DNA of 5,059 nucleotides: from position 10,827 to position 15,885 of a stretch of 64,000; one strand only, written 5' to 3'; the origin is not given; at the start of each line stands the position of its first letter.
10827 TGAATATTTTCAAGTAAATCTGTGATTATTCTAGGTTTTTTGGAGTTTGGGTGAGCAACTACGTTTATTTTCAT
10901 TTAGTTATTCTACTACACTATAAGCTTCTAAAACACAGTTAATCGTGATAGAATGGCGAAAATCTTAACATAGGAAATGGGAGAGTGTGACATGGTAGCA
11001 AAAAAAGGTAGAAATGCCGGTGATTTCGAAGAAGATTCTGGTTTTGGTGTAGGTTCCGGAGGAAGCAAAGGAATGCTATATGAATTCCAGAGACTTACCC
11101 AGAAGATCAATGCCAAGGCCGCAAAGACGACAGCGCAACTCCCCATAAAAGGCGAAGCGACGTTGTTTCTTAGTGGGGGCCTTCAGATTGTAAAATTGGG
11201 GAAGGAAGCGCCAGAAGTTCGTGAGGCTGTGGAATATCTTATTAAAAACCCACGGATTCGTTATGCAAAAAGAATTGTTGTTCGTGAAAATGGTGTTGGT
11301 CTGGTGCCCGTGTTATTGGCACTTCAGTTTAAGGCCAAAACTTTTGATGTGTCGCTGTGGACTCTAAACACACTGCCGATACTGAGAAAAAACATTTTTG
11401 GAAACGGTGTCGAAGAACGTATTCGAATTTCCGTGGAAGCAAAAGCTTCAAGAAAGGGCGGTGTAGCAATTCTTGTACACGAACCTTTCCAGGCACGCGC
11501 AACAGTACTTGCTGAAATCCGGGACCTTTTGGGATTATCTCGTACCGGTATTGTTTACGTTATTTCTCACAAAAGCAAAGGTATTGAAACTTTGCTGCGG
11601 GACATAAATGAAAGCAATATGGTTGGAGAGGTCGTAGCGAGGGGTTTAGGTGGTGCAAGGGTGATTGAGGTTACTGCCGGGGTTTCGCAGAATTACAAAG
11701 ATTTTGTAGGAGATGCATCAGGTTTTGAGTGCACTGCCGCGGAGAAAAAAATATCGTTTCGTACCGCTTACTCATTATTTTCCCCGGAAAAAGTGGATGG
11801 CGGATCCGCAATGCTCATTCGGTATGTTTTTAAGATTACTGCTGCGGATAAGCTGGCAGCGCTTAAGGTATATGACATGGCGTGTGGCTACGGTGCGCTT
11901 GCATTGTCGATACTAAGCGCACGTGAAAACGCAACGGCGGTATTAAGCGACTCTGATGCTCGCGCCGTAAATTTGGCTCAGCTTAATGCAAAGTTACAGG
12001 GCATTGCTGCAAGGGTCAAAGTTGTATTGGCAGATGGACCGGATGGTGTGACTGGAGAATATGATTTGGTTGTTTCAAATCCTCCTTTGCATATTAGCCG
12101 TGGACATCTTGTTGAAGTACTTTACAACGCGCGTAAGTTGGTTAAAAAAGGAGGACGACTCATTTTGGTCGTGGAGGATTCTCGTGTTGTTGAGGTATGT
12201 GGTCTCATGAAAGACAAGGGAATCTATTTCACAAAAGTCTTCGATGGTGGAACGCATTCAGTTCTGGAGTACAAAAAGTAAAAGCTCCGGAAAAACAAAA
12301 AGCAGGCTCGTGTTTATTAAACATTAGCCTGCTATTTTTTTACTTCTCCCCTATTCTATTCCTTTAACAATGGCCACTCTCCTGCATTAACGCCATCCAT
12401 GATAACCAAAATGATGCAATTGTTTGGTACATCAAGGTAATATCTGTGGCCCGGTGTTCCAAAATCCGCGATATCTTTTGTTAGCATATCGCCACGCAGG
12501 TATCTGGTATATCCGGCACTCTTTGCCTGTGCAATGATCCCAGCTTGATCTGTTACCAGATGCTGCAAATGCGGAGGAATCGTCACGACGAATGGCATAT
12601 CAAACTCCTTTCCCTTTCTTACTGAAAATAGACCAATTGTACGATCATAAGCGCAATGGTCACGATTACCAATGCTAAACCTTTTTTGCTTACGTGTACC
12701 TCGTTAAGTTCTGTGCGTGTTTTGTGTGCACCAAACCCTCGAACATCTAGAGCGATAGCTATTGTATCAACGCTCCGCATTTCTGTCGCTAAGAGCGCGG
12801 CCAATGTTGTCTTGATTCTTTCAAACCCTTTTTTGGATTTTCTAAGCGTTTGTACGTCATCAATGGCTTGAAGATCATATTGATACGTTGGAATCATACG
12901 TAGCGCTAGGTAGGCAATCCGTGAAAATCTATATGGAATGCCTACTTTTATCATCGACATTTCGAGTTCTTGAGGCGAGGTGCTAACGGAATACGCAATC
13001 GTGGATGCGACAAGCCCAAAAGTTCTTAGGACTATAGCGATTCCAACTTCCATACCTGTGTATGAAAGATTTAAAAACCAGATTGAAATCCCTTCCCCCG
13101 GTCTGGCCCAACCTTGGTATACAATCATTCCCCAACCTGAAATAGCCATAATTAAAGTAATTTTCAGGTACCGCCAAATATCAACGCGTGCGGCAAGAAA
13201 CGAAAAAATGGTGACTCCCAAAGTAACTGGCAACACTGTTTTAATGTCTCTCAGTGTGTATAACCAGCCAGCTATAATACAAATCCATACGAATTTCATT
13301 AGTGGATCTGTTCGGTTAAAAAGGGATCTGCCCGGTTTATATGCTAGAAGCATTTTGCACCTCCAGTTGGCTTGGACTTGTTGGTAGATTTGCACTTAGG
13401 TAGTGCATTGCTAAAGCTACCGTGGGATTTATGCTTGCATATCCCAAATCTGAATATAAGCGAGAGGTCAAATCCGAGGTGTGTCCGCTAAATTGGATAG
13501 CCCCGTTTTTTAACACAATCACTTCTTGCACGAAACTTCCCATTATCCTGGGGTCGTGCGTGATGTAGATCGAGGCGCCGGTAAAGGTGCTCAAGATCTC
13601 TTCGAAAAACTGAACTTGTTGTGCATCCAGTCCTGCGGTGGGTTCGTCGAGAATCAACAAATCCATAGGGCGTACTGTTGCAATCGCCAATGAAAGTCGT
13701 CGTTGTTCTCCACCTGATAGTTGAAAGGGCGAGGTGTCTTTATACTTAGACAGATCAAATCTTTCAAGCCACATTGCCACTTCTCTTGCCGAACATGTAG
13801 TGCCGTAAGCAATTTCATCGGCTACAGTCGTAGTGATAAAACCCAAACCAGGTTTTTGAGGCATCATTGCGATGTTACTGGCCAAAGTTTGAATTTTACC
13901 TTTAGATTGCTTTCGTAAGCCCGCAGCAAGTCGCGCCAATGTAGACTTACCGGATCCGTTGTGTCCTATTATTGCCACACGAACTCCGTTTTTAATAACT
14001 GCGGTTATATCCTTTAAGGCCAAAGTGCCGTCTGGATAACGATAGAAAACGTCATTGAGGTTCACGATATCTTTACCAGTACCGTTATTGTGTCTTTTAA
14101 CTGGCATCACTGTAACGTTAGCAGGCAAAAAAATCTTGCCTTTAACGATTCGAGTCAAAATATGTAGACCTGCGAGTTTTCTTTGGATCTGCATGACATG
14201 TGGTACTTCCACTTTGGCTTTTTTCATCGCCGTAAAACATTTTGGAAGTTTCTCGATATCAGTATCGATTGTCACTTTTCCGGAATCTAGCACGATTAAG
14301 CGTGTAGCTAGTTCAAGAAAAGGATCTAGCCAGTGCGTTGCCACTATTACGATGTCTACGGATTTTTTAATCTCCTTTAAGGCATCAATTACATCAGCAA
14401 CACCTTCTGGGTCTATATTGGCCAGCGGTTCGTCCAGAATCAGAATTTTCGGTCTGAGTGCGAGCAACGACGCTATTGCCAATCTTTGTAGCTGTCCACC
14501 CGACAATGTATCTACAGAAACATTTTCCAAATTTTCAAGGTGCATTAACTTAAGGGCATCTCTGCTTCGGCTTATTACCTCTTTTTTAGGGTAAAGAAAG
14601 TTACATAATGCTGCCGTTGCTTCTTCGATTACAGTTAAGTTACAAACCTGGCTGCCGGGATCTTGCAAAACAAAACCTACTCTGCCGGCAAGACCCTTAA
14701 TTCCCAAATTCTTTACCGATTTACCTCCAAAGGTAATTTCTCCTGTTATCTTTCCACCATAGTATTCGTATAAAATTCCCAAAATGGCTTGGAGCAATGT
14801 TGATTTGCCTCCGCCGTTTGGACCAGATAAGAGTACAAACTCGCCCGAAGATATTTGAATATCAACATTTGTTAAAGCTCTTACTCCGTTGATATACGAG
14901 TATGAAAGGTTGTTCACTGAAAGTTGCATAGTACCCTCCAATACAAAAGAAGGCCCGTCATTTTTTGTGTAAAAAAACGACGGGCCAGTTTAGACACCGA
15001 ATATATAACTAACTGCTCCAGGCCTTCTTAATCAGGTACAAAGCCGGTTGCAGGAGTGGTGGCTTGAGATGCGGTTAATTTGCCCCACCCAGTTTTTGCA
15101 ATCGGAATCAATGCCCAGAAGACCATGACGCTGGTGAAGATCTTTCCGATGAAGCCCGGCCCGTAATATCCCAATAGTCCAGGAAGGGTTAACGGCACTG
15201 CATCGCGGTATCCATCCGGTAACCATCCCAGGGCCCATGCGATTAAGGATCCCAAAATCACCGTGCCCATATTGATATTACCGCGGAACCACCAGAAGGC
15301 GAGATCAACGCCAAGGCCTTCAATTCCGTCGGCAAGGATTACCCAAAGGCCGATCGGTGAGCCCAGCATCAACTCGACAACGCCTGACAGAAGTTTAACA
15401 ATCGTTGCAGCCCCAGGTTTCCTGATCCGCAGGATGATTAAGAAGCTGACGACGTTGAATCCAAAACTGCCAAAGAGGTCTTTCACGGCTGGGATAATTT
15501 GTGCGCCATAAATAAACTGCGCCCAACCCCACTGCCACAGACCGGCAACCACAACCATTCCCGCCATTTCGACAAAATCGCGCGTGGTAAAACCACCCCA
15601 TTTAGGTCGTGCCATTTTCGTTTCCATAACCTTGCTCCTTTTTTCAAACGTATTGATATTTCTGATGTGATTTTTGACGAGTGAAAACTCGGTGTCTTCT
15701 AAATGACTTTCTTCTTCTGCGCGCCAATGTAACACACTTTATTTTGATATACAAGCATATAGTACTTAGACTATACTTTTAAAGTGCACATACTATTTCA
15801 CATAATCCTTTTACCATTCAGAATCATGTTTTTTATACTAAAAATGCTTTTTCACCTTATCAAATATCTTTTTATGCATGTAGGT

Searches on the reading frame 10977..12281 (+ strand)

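Call 45: search_protein_families(library=pfam, proteins=[window:10977-12281:+], max_evalue=0.001)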
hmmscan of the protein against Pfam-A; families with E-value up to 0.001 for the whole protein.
window:10977-12281:+ (434 aa): 8 families
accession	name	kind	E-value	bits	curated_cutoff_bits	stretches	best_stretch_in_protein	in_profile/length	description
PF05175.20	MTS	-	1.6e-25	90.1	23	1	259-402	2-143/170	Methyltransferase small domain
PF13649.12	Methyltransf_25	-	7e-09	36.7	27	1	298-393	1-97/97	Methyltransferase domain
PF13847.12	Methyltransf_31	-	7.7e-09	35.8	27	1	295-398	4-110/145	Methyltransferase domain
PF08242.18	Methyltransf_12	-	1.1e-08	36.1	30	1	300-395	2-98/98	Methyltransferase domain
PF06325.19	PrmA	-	6.4e-08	32.9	22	1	296-397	163-258/296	Ribosomal protein L11 methyltransferase (PrmA)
PF01170.24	UPF0020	-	2.6e-05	24.5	22.3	1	314-408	72-175/197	RMKL-like, methyltransferase domain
PF03602.21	Cons_hypoth95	-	7.4e-05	22.9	24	1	284-403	32-154/182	Conserved hypothetical protein 95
PF08241.18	Methyltransf_11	-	0.00011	23.2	21.2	1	300-397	2-95/95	Methyltransferase domain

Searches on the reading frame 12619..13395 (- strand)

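Call 47: search_protein_families(library=pfam, proteins=[window:12619-13395:-], max_evalue=0.001)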
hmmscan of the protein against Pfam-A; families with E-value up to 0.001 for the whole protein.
window:12619-13395:- (258 aa): 1 family
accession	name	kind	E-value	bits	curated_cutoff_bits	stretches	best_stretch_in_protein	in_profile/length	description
PF02361.21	CbiQ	-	8.5e-17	62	25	1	26-227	5-213/216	Cobalt transport protein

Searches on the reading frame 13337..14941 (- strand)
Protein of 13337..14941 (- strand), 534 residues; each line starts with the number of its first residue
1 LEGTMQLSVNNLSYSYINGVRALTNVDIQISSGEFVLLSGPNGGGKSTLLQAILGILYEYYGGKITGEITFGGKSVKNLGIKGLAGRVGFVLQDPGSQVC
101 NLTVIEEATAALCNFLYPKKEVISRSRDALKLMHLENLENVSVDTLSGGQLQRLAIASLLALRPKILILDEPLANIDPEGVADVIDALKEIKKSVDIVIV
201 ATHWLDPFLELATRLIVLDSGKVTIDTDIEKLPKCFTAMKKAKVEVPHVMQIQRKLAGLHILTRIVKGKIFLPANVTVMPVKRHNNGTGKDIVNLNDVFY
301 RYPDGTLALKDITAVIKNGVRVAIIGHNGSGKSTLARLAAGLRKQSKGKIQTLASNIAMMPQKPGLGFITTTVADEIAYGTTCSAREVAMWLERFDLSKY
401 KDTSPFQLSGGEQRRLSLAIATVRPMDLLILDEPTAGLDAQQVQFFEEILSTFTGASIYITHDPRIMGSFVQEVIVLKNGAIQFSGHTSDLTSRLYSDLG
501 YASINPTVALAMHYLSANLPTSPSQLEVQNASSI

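Call 46: search_protein_families(library=pfam, proteins=[window:13337-14941:-], max_evalue=0.001)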
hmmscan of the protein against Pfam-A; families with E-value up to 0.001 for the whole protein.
window:13337-14941:- (534 aa): 18 families
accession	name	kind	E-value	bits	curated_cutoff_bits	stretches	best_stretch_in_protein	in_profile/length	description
PF00005.33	ABC_tran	-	4e-53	180.1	25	2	23-174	1-137/137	ABC transporter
PF13304.12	AAA_21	-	3.1e-18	67.3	27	1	118-203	206-298/304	AAA domain, putative AbiEii toxin, Type IV TA system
PF02463.25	SMC_N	-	7.1e-17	62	40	2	17-202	7-197/220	RecF/RecN/SMC N terminal domain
PF13476.12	AAA_23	-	1.2e-10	42.8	27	1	17-63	4-49/201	AAA domain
PF13555.12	AAA_29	-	1.7e-10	40.9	27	1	26-58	15-47/61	P-loop containing region of AAA domain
PF13175.12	AAA_15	-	5.9e-07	29.9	32.1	0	17-54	8-44/374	AAA ATPase domain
PF13191.12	AAA_16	-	2.3e-06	28.6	32.6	0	29-54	20-45/167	AAA ATPase domain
PF13401.12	AAA_22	-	4.2e-06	27.5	27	0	32-207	4-128/130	AAA domain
PF13604.12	AAA_30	-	9e-06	26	27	0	315-436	13-99/191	AAA domain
PF03193.22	RsgA_GTPase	-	0.00012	22.4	30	0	308-351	96-138/174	RsgA GTPase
PF05729.18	NACHT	-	0.00017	21.9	26.7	0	36-54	3-21/167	NACHT domain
PF20720.3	nSTAND3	-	0.0002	21.6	27.2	0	309-338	7-36/155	Novel STAND NTPase 3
PF13514.12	AAA_27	-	0.00042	20.4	22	0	26-58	19-51/206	AAA domain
PF13558.12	SbcC_Walker_B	-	0.00051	20.7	27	0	155-189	49-89/90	SbcC/RAD50-like, Walker B motif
PF20703.3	nSTAND1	-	0.00053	20.2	27.1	0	312-353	26-65/379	Novel STAND NTPase 1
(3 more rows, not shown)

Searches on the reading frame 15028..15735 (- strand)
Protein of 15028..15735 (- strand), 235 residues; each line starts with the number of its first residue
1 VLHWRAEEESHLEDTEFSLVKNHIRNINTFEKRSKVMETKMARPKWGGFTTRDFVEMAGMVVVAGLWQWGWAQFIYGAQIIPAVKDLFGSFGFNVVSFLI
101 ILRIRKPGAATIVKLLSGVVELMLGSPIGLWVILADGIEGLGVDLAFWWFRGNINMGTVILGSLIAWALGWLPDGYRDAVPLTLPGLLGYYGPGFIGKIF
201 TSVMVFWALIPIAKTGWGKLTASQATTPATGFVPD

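Call 46: search_protein_families(library=pfam, proteins=[window:15028-15735:-], max_evalue=0.001)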
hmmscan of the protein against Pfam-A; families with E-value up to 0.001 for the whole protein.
window:15028-15735:- (235 aa): 1 family
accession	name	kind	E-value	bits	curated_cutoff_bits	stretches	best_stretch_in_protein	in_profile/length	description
PF09819.14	ABC_cobalt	-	1e-12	48.7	25.2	1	53-165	2-117/121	ABC-type cobalt transport system, permease component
